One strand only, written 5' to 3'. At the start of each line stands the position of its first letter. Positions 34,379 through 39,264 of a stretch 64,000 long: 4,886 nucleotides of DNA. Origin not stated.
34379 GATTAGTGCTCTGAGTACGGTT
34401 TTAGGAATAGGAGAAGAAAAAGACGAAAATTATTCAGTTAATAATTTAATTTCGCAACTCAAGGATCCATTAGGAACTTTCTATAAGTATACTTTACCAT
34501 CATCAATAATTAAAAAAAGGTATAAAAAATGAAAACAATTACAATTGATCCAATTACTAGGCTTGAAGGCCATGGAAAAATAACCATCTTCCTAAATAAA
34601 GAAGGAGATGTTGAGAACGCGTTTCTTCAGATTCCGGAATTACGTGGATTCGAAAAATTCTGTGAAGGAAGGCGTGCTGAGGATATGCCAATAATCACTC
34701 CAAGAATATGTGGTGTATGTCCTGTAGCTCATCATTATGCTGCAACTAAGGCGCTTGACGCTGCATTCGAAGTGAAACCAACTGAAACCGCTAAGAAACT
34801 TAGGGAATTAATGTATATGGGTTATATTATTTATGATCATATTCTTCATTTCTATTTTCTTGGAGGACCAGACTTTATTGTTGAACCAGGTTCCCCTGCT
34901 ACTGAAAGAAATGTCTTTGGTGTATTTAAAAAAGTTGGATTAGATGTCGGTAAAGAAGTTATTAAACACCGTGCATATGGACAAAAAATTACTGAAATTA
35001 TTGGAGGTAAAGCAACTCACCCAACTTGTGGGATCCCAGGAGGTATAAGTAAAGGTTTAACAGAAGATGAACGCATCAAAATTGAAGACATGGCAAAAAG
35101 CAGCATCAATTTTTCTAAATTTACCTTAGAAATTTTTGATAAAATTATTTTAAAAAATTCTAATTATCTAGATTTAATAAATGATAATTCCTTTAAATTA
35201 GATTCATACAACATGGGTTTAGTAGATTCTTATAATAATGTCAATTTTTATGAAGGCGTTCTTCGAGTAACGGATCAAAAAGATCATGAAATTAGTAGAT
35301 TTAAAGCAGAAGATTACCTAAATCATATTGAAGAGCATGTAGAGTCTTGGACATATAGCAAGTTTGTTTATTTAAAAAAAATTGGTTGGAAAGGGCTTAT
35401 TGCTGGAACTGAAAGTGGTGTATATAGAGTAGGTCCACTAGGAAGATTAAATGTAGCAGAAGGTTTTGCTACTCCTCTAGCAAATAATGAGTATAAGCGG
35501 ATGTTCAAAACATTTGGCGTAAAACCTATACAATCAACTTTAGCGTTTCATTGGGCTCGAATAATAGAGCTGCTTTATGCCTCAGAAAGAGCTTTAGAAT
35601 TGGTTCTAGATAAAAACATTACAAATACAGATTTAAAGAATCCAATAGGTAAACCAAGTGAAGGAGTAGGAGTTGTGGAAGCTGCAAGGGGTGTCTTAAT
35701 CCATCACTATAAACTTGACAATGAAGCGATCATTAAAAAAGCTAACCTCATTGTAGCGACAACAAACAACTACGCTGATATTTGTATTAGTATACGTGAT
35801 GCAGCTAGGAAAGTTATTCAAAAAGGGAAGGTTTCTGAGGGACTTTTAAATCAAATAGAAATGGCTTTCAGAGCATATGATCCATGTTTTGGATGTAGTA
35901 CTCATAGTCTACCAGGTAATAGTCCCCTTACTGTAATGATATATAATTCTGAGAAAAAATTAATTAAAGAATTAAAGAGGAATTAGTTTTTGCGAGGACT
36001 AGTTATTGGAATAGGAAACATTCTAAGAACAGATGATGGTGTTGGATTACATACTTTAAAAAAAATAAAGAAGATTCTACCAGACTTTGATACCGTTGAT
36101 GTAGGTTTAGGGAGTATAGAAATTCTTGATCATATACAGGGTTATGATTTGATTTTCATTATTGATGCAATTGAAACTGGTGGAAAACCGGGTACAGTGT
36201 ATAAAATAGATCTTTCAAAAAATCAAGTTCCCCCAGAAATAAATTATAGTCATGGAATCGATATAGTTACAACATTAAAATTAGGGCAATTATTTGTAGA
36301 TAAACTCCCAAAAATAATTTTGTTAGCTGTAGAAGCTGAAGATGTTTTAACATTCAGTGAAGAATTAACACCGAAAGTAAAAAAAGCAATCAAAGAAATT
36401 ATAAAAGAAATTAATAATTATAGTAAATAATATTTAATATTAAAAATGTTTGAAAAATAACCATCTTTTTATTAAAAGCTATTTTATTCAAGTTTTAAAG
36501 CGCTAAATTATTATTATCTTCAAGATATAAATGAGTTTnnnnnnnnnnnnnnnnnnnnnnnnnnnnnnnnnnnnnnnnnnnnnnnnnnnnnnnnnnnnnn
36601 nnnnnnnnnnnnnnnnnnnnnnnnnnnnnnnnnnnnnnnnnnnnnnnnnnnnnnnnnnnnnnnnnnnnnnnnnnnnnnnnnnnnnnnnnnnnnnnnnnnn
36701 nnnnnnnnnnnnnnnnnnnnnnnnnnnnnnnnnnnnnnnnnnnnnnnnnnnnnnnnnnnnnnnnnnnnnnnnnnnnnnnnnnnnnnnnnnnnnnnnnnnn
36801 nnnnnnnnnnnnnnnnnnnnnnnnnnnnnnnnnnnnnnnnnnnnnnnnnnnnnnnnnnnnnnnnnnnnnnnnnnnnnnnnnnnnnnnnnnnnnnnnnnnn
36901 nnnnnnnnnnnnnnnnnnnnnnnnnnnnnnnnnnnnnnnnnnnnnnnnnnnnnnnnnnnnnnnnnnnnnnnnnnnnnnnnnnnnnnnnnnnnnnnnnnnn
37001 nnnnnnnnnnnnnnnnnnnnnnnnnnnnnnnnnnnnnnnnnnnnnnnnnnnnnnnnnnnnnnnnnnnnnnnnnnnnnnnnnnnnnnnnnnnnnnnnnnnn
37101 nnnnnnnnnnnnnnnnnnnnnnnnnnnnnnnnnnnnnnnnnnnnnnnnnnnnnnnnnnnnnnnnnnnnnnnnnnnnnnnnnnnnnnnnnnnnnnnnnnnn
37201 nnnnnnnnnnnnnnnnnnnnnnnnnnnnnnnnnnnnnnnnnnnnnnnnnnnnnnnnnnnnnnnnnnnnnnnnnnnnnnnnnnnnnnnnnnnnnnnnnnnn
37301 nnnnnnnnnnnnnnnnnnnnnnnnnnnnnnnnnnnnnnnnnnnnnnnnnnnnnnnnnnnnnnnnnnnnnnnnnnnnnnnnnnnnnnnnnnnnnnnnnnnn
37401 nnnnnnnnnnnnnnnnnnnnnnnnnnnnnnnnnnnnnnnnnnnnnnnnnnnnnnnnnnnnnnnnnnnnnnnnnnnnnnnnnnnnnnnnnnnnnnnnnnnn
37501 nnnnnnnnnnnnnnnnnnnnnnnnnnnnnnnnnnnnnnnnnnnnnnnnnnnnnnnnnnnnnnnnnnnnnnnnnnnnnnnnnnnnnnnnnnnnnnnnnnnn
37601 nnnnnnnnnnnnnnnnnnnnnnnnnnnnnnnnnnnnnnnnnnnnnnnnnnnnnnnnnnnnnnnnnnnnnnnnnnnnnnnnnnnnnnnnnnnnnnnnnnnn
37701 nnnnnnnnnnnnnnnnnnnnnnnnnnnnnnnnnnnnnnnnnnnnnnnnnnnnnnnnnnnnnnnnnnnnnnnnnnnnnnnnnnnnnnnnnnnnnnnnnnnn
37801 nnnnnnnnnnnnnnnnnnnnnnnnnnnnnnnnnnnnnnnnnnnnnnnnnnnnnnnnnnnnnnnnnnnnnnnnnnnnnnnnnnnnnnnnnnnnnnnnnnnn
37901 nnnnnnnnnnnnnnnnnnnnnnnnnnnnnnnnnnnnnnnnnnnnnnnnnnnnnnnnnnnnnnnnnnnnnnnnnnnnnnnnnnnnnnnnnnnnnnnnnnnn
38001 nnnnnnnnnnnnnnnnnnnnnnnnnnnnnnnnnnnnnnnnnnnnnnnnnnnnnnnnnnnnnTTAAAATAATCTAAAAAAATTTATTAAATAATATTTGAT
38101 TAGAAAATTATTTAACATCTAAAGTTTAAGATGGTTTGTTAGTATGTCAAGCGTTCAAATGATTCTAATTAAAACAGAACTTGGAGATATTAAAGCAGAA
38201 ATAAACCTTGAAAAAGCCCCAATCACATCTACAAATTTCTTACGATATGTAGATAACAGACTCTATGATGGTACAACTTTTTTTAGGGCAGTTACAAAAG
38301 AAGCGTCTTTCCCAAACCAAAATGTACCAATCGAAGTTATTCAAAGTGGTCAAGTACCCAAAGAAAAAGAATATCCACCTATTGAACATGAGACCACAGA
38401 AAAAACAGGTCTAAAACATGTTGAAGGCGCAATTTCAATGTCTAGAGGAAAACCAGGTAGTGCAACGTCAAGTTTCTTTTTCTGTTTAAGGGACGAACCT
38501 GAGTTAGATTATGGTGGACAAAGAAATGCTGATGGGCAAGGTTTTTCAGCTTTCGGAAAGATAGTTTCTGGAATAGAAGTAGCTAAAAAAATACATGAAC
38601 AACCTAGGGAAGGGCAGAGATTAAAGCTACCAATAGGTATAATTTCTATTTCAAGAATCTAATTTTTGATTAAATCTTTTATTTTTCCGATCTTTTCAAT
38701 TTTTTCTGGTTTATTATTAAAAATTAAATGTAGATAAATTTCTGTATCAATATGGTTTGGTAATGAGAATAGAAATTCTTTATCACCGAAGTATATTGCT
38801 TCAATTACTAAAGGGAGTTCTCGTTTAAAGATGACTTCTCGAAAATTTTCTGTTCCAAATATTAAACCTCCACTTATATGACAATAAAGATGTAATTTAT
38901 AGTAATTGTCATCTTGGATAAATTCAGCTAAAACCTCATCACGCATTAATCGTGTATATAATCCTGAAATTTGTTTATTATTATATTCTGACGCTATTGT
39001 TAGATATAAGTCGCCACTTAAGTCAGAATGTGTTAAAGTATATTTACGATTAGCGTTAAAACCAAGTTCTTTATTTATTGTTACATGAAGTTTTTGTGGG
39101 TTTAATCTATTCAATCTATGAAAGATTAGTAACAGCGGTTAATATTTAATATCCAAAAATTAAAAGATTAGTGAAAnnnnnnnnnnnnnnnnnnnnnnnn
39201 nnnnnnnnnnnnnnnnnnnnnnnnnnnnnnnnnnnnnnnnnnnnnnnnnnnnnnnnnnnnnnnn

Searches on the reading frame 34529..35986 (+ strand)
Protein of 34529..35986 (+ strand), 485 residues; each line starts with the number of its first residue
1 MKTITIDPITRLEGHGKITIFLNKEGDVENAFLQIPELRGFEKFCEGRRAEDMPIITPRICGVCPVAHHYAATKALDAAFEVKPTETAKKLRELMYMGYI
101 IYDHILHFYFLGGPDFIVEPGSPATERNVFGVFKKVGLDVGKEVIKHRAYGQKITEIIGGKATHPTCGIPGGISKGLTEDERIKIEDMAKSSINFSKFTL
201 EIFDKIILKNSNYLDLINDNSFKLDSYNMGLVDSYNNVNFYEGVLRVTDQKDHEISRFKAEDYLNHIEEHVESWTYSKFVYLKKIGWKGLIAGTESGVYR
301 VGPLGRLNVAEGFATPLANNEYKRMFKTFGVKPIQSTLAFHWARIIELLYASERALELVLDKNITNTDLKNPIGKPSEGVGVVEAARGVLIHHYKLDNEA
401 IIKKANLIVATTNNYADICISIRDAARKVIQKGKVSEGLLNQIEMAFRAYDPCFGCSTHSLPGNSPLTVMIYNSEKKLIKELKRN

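Call 21: search_protein_families(library=pfam, proteins=[window:34529-35986:+], max_evalue=0.01)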
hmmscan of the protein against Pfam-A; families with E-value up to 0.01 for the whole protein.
window:34529-35986:+ (485 aa): 1 family
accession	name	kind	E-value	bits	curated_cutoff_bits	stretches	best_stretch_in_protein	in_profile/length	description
PF00374.24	NiFeSe_Hases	-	1.8e-37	129.9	25.8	2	39-117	1-79/508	Nickel-dependent hydrogenase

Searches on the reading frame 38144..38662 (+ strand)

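Call 21: search_protein_families(library=pfam, proteins=[window:38144-38662:+], max_evalue=0.01)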
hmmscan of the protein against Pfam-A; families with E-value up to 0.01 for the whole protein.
window:38144-38662:+ (172 aa): 1 family
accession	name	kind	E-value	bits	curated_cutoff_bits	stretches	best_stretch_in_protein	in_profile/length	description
PF00160.26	Pro_isomerase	-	4.7e-27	95.6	21.7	1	7-169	2-157/159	Cyclophilin type peptidyl-prolyl cis-trans isomerase/CLD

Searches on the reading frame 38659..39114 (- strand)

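Call 21: search_protein_families(library=pfam, proteins=[window:38659-39114:-], max_evalue=0.01)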
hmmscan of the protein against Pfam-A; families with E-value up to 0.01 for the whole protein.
window:38659-39114:- (151 aa): 1 family
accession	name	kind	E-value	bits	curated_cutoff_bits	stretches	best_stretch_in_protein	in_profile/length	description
PF12638.12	Staygreen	-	2.1e-32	112.4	27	1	4-147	2-146/147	Staygreen protein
